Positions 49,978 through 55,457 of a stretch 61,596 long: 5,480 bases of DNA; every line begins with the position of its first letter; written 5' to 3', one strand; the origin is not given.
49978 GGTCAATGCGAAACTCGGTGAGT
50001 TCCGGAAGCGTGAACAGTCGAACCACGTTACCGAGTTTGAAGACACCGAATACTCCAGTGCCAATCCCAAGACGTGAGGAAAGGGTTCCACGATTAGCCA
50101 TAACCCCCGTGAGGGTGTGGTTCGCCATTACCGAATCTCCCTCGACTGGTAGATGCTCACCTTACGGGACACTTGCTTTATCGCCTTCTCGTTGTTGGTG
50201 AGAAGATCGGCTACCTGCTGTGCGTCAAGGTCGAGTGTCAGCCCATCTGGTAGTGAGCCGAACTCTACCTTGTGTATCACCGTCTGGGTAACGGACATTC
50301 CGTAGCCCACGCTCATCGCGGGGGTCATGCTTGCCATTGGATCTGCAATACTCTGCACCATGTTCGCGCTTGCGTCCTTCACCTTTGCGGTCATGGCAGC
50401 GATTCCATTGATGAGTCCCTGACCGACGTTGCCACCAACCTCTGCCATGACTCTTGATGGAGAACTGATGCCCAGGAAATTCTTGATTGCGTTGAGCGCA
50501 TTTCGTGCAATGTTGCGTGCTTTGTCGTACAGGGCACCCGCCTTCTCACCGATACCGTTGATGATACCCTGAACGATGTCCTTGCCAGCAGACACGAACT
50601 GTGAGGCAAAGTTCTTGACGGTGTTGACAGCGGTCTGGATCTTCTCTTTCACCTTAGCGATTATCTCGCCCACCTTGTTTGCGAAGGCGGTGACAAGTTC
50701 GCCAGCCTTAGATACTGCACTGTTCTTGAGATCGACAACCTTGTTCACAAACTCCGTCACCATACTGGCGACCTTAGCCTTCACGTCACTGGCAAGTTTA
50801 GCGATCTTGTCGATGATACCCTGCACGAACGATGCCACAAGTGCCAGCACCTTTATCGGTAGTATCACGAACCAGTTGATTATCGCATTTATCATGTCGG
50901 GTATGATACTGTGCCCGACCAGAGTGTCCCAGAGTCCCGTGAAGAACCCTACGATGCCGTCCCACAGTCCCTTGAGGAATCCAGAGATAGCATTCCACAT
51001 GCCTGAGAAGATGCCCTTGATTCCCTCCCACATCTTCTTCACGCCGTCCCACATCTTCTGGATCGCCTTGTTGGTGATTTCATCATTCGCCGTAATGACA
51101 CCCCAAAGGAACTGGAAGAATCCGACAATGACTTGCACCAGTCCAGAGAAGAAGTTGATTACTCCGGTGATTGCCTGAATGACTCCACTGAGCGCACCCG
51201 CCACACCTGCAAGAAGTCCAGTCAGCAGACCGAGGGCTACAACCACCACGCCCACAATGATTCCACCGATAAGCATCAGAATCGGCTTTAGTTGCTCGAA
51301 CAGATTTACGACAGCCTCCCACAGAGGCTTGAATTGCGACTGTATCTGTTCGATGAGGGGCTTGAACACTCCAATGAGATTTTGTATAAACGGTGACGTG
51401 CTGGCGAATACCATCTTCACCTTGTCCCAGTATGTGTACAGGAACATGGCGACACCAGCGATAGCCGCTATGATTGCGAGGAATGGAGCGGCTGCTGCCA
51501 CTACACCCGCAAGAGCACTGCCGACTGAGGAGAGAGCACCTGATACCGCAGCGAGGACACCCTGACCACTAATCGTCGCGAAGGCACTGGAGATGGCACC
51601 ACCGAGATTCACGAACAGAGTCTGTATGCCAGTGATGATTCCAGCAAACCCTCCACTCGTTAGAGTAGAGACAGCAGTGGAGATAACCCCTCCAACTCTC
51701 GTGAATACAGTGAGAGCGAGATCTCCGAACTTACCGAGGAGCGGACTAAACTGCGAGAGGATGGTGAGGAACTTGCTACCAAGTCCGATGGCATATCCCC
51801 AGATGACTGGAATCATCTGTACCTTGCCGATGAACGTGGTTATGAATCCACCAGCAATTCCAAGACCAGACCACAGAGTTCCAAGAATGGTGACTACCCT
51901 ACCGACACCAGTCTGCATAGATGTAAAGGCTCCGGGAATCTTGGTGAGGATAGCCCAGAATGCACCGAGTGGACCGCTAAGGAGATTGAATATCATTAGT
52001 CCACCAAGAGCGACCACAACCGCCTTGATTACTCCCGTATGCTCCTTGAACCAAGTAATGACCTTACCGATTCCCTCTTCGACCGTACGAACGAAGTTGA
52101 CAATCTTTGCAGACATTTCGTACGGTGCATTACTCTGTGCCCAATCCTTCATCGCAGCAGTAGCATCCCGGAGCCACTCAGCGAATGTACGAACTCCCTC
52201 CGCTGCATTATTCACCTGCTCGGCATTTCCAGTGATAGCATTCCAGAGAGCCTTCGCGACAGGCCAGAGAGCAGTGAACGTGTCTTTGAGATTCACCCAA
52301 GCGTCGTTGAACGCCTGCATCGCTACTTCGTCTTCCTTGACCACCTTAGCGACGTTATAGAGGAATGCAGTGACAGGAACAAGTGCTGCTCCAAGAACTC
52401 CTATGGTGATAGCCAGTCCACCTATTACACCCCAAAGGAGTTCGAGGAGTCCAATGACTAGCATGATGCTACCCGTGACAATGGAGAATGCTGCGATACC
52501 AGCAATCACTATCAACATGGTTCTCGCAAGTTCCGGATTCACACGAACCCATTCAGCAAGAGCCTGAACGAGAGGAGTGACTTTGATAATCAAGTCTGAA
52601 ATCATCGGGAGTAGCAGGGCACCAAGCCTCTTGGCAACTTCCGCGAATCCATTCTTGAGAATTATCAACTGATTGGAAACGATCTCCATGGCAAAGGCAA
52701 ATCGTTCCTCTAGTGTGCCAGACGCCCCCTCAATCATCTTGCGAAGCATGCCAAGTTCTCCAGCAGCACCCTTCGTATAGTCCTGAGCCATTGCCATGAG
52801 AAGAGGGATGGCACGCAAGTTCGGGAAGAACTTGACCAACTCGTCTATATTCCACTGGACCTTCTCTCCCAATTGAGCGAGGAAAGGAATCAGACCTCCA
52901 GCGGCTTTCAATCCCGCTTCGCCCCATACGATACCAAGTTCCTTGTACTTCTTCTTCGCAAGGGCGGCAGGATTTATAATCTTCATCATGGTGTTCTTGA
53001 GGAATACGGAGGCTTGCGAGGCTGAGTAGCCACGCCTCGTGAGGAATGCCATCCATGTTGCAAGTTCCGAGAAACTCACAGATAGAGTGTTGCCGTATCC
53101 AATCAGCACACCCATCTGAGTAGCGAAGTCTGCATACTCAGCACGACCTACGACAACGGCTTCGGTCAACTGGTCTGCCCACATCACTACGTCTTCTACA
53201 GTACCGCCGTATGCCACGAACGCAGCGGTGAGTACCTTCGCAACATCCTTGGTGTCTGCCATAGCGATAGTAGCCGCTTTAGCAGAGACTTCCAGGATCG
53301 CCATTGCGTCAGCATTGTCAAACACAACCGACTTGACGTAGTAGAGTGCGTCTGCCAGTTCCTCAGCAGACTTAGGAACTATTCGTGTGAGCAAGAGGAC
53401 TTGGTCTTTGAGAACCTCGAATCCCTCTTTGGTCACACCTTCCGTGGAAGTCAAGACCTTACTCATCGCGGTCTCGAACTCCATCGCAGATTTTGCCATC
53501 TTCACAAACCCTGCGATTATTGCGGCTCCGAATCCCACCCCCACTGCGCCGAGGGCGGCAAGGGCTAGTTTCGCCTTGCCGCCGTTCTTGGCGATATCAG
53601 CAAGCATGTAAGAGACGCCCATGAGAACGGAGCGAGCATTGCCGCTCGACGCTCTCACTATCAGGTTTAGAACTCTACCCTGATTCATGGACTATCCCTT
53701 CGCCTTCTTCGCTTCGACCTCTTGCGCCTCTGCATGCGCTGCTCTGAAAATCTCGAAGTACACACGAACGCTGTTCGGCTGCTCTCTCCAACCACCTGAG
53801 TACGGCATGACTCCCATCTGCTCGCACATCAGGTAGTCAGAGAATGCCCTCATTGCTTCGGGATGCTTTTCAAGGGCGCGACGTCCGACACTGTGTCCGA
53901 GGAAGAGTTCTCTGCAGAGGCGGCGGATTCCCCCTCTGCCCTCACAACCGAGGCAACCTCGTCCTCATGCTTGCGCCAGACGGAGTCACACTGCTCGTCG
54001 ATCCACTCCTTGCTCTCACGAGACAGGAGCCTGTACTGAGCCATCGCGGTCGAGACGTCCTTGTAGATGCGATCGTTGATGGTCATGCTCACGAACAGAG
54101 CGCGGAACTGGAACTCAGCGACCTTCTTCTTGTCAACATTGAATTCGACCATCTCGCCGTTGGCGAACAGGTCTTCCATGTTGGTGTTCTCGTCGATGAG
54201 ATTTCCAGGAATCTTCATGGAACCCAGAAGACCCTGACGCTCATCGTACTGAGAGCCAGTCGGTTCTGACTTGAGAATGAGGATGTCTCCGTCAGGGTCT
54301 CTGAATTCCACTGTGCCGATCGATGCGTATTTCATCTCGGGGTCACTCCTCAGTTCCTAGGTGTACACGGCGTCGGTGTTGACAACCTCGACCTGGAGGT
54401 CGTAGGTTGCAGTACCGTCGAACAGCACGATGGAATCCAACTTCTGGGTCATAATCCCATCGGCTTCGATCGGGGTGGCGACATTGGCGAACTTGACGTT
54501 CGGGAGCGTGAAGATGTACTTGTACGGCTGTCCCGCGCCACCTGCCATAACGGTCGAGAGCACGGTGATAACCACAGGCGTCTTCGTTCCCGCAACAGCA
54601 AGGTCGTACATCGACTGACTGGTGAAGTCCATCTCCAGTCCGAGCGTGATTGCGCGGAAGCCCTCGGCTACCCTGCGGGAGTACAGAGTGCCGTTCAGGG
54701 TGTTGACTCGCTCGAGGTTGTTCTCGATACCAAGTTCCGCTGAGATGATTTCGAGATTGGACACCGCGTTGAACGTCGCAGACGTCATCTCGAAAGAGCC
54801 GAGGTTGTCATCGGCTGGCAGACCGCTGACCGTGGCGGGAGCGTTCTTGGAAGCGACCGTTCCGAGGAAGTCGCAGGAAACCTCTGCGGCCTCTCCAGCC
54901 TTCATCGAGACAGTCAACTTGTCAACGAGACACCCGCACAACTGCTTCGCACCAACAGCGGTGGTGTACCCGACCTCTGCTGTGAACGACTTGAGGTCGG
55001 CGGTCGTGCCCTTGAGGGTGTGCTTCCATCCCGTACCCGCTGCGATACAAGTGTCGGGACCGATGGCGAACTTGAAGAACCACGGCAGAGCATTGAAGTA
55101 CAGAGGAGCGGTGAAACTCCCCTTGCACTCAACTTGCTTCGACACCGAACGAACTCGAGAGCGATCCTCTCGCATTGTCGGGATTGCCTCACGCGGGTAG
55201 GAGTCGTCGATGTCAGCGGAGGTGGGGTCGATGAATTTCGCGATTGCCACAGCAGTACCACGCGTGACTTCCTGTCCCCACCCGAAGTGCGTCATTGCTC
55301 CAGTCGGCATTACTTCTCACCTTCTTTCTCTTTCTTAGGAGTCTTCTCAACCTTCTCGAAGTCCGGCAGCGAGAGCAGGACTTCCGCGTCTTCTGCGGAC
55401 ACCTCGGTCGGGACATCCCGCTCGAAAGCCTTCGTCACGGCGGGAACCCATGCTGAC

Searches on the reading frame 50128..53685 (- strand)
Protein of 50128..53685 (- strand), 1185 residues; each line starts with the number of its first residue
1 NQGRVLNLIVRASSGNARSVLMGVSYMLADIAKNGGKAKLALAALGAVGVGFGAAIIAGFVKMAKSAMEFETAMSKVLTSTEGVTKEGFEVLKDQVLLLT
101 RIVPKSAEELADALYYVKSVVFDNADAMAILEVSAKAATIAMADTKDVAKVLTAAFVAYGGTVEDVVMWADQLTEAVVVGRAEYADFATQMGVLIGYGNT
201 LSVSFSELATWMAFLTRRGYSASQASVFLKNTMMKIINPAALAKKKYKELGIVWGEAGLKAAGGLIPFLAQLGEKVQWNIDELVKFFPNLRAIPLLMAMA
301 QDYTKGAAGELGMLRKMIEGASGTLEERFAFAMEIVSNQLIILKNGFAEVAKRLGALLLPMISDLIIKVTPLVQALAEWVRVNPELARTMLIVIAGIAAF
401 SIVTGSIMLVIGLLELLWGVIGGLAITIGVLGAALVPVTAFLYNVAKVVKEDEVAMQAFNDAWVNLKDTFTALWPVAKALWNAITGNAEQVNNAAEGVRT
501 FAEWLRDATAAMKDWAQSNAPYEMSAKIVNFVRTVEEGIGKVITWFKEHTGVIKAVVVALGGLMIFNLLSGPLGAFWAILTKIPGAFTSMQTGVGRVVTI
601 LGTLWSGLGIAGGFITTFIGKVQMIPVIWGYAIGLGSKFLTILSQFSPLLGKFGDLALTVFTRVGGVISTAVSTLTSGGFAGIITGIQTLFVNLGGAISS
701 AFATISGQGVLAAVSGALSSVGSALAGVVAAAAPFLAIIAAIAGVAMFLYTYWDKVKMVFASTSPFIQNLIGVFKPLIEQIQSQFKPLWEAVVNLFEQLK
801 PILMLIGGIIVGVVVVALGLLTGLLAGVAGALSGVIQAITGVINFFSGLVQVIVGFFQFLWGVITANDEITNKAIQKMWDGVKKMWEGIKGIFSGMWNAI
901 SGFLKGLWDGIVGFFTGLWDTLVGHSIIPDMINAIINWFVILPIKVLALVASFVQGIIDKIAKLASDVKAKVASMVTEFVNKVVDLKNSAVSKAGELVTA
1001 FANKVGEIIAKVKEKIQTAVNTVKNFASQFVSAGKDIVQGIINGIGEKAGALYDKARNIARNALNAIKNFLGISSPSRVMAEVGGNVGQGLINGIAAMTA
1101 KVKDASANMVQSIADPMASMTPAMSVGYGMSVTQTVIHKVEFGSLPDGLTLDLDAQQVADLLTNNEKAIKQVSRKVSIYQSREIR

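Call 106: search_protein_families(library=phrogs, proteins=[window:50128-53685:-], max_evalue=0.00001)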
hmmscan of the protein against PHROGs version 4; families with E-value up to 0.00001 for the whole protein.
window:50128-53685:- (1185 aa): 31 families (the best 25 are shown)
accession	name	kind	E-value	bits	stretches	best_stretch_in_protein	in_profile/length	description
phrog_1272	-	tail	1.7e-65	222.6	3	31-644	220-846/1606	tail length tape measure protein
phrog_58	-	tail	7.9e-58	197.8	2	728-1131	622-1022/1544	tail length tape measure protein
phrog_5493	-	tail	6.3e-55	188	2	430-1140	411-1049/1102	tail length tape measure protein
phrog_991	-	tail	3.7e-47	161.7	2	13-602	248-786/1966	tail length tape measure protein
phrog_305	-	tail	7.7e-47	161.5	1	578-1159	280-798/1001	tail length tape measure protein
phrog_28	-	tail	1.4e-41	144.1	1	37-501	250-706/1228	tail length tape measure protein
phrog_1533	-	tail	2.5e-38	132.4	2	52-479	237-654/1688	tail length tape measure protein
phrog_5448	-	tail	4.1e-38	131.1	2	680-1030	1509-1869/3103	tail length tape measure protein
phrog_4200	-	tail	5.1e-31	108.9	2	697-1120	180-571/732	tail length tape measure protein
phrog_167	-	tail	3.4e-30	105.6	1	44-1071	264-996/1555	tail length tape measure protein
phrog_1204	-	tail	1.2e-27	97.3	2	953-1130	1210-1394/1483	tail protein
phrog_4704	-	tail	1.1e-23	84.8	1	50-434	202-579/625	tail length tape measure protein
phrog_1535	-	tail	3.7e-21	76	1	765-1124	717-1054/1152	tail length tape measure protein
phrog_5690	-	unknown function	5.9e-19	69.2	1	897-1121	599-781/907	-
phrog_4372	-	tail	5.9e-19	68.1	1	860-1119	1123-1366/1681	tail length tape measure protein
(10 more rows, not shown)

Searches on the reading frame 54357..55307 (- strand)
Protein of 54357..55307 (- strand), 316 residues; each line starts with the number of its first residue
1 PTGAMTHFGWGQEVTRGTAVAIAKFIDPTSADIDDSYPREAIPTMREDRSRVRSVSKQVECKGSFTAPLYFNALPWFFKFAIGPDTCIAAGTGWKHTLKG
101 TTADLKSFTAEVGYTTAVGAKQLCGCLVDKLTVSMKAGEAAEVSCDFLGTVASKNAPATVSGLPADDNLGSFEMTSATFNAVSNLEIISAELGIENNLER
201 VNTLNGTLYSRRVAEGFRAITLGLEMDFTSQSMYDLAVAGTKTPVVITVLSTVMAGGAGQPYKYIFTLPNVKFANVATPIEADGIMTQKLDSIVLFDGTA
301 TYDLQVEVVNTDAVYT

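Call 106: search_protein_families(library=phrogs, proteins=[window:54357-55307:-], max_evalue=0.00001)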
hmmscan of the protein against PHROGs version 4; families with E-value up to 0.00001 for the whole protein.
window:54357-55307:- (316 aa): 1 family
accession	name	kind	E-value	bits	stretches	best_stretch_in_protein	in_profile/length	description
phrog_290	-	tail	3.6e-31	109.9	1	3-315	16-336/411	minor tail protein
